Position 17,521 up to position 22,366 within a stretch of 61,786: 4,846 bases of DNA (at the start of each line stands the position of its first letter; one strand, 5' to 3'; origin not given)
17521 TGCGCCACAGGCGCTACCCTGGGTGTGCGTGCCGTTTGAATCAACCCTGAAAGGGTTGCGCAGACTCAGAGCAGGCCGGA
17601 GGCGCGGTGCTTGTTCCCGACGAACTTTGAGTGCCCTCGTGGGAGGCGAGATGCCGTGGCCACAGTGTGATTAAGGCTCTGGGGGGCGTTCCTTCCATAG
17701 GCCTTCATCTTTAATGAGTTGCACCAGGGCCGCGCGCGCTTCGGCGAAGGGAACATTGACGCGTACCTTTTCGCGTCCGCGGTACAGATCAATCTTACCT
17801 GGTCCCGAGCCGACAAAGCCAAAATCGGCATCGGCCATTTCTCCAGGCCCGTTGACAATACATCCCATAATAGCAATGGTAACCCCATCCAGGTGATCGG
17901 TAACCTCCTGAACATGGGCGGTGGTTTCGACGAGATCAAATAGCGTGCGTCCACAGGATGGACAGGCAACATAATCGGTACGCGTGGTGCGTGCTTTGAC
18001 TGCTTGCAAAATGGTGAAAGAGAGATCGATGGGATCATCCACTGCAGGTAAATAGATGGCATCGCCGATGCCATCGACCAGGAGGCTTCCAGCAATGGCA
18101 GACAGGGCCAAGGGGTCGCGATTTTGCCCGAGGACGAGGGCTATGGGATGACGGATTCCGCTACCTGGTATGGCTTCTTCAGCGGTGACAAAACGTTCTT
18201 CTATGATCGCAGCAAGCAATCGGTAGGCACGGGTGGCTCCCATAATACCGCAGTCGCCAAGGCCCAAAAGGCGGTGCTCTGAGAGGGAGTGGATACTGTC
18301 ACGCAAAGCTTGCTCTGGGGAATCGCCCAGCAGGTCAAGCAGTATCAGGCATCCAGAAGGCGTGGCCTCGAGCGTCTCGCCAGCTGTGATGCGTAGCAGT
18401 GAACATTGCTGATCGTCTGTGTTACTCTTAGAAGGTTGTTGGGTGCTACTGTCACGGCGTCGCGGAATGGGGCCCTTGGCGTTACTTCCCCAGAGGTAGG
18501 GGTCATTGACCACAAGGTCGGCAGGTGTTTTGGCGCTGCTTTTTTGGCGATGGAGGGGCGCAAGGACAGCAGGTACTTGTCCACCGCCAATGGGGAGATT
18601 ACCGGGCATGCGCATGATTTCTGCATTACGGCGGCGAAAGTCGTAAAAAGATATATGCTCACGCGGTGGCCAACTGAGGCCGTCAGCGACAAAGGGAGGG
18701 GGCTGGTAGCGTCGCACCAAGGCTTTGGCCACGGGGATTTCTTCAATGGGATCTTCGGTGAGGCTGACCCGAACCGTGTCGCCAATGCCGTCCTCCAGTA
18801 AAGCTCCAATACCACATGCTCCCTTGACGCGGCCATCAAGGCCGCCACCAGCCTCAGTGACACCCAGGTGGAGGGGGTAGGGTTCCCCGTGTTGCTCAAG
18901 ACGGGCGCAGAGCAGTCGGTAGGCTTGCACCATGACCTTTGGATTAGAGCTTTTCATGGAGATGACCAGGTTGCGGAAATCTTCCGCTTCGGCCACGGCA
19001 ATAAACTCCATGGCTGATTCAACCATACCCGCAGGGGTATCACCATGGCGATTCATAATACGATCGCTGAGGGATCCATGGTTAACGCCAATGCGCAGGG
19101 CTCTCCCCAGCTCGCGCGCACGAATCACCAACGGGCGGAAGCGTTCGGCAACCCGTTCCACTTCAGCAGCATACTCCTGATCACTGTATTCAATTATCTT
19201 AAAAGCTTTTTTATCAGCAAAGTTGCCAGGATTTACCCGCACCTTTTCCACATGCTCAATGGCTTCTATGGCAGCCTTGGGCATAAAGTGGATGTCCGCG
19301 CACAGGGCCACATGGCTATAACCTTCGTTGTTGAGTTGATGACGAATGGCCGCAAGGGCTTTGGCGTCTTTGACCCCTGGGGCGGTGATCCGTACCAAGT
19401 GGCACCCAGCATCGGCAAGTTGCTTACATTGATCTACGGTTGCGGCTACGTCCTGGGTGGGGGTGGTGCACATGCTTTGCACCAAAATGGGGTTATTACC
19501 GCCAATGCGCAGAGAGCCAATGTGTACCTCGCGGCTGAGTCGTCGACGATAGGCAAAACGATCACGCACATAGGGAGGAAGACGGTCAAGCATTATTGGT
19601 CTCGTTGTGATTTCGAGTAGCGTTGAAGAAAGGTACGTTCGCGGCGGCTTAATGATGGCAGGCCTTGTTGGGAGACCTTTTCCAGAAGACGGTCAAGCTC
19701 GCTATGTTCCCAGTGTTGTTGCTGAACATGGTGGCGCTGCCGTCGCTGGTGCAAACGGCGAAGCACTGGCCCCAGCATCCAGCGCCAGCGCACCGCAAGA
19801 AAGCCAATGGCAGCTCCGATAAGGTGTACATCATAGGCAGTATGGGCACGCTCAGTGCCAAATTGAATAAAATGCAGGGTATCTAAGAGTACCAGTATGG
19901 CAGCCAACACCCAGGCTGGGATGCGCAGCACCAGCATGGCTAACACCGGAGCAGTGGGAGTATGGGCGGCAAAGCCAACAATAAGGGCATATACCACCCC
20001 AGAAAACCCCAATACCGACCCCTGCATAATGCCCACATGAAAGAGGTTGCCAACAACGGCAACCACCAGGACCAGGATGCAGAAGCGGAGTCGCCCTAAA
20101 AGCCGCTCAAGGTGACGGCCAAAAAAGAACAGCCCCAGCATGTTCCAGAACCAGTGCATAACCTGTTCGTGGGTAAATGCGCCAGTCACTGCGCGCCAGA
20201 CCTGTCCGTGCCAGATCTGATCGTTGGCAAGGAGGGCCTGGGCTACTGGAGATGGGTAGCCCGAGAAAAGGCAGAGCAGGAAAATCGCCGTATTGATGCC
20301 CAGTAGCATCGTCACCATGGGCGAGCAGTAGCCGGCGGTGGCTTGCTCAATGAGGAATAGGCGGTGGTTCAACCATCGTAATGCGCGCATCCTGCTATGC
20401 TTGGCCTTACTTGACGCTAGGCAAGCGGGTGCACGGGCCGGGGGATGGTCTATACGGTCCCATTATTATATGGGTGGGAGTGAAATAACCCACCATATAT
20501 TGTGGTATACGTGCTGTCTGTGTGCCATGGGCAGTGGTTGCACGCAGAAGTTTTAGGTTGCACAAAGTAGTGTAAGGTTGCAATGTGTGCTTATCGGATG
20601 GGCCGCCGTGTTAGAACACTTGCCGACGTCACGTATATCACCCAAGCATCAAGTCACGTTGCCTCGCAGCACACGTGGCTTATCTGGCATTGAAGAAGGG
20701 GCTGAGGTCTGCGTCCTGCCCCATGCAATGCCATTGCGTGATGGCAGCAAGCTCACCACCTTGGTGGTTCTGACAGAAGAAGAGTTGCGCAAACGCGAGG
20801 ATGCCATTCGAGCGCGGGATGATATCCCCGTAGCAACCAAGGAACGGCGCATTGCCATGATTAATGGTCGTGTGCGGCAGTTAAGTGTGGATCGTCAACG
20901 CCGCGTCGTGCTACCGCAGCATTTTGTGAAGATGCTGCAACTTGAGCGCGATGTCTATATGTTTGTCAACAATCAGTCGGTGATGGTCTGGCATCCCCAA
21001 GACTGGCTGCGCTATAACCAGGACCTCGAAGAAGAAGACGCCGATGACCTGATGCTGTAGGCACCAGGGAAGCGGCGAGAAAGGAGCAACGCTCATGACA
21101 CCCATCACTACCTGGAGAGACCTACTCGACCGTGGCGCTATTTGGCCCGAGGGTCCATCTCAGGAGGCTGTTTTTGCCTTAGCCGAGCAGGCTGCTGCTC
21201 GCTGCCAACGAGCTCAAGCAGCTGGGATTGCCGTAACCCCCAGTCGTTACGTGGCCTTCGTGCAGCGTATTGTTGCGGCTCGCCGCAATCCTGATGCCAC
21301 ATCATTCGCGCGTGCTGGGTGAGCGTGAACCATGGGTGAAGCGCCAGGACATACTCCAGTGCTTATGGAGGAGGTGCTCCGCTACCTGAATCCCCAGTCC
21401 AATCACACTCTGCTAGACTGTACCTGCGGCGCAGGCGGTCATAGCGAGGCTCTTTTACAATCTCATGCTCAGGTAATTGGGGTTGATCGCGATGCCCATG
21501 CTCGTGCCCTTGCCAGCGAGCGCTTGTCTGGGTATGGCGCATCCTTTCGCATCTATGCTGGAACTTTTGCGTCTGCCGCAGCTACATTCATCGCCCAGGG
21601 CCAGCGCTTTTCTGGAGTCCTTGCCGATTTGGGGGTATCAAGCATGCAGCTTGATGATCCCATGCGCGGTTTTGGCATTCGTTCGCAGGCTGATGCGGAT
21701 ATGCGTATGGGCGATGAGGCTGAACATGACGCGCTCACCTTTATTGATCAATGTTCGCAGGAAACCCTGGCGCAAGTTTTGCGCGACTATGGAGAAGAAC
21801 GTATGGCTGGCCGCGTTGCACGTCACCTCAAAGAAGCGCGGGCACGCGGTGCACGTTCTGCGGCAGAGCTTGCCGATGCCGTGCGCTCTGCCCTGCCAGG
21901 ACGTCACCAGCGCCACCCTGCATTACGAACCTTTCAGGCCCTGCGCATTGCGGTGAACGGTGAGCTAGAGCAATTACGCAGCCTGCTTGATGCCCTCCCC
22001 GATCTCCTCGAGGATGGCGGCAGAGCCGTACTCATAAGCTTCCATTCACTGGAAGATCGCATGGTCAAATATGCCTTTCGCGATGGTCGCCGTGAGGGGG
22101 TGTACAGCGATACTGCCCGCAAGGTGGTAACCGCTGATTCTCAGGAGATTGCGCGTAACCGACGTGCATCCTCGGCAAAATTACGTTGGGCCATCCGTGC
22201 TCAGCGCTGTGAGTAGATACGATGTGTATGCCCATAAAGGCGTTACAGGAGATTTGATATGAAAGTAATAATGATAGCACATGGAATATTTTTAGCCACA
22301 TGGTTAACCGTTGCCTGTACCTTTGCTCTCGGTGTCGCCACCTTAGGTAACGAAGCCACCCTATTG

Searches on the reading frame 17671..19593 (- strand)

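Call 14: search_protein_families(library=pfam, proteins=[window:17671-19593:-], max_evalue=0.001)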
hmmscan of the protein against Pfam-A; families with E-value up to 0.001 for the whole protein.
window:17671-19593:- (640 aa): 1 family
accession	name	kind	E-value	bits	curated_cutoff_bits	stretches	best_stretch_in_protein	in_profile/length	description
PF04551.19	GcpE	-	5.8e-121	404.1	32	2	21-296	2-247/343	GcpE protein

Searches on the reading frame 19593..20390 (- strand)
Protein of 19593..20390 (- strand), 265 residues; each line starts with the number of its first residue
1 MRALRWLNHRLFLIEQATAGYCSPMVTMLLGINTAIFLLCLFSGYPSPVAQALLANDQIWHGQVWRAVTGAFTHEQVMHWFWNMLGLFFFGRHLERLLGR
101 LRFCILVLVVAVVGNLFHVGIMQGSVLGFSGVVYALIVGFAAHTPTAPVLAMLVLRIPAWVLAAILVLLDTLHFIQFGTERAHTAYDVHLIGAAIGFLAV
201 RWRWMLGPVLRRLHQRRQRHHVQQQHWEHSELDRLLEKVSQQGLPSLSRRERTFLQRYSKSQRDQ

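Call 85: search_protein_families(library=pfam, proteins=[window:19593-20390:-], max_evalue=0.00001)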
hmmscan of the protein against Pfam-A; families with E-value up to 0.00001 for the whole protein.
window:19593-20390:- (265 aa): 2 families
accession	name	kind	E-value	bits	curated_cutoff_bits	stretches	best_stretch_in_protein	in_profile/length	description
PF01694.28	Rhomboid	-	3.1e-19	70.1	22.6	1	62-200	2-137/143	Rhomboid domain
PF20216.3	DUF6576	-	2.2e-10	40.9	27.3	1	225-261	11-47/47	Family of unknown function (DUF6576)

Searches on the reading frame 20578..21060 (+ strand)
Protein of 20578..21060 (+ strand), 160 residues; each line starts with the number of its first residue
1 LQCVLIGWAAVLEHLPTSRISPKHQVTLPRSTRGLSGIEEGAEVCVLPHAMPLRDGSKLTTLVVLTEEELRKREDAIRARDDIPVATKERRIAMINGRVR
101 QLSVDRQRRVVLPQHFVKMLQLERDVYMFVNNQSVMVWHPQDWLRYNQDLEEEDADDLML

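Call 55: search_protein_families(library=ncbifam, proteins=[window:20578-21060:+], max_evalue=0.001)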
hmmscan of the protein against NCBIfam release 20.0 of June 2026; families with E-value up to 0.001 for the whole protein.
window:20578-21060:+ (160 aa): 3 families
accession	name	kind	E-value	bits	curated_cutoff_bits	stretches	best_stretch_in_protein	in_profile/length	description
NF001476.0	PRK00326.2-2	equivalog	1.1e-09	38.2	162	1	64-151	57-143/163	division/cell wall cluster transcriptional repressor MraZ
NF001475.0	PRK00326.2-1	equivalog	1.5e-05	25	257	1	89-147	73-131/149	division/cell wall cluster transcriptional repressor MraZ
NF001482.0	PRK00326.3-4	equivalog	6.7e-05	22.6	168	1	23-152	13-146/160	division/cell wall cluster transcriptional repressor MraZ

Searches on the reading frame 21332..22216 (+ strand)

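Call 14: search_protein_families(library=pfam, proteins=[window:21332-22216:+], max_evalue=0.001)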
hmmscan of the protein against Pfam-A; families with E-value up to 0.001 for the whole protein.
window:21332-22216:+ (294 aa): 4 families
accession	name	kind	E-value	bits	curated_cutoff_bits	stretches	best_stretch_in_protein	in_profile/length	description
PF01795.25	Methyltransf_5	-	7.1e-79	265.9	27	1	7-287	4-306/309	MraW methylase family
PF13649.12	Methyltransf_25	-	1.3e-05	26.2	27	1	28-81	2-57/97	Methyltransferase domain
PF13847.12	Methyltransf_31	-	0.00039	20.6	27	1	23-66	3-49/145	Methyltransferase domain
PF08241.18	Methyltransf_11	-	0.00057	20.9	21.2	0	28-74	1-46/95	Methyltransferase domain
